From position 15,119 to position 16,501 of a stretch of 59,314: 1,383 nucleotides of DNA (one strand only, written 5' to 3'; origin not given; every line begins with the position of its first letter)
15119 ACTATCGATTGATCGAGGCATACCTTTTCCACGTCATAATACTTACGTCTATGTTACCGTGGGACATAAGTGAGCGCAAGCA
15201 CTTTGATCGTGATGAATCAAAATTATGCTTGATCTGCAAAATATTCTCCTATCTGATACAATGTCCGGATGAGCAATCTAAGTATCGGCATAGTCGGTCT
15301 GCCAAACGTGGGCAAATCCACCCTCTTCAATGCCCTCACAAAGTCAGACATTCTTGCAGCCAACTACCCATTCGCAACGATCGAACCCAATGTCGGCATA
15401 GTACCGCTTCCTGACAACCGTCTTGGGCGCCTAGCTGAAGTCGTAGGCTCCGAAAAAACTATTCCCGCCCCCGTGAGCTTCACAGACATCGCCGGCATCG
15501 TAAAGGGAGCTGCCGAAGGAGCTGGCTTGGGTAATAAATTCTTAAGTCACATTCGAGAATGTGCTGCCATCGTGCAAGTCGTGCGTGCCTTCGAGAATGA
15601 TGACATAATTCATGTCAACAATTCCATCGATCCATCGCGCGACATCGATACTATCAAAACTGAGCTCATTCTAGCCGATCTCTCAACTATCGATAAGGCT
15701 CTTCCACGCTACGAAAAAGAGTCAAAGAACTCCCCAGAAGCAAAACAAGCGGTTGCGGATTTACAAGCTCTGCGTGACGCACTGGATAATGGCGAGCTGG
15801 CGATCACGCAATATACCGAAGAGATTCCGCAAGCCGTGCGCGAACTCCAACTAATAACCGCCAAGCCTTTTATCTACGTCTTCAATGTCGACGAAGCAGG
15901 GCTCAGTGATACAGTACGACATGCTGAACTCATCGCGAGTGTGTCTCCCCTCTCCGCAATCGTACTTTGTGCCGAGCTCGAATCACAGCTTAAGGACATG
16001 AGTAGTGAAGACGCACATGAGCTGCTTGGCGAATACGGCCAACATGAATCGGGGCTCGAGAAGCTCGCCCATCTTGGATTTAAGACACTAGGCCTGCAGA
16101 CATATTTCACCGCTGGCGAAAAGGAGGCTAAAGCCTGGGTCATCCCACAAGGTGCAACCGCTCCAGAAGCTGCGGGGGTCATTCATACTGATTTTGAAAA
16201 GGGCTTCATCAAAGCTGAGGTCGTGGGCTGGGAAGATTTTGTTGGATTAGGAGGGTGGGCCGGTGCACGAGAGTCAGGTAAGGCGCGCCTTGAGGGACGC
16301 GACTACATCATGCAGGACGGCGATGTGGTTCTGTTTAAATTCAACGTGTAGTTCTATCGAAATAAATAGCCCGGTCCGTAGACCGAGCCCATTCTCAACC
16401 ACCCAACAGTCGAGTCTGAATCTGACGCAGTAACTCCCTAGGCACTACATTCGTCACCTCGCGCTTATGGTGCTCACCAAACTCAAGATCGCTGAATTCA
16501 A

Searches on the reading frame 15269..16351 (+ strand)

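Call 76: search_protein_families(library=pfam, proteins=[window:15269-16351:+], max_evalue=0.00001)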
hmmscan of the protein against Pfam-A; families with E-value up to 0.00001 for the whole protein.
window:15269-16351:+ (360 aa): 3 families
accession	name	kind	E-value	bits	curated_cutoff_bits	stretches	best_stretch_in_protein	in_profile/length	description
PF06071.19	YchF-GTPase_C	-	4.3e-37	126.5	27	1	276-359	1-84/84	Protein of unknown function (DUF933)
PF01926.29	MMR_HSR1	-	2.1e-21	76.6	21.9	1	6-113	2-89/113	50S ribosome-binding GTPase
PF02421.24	FeoB_N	-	5.3e-08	33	27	1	6-45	3-42/156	Ferrous iron transport protein B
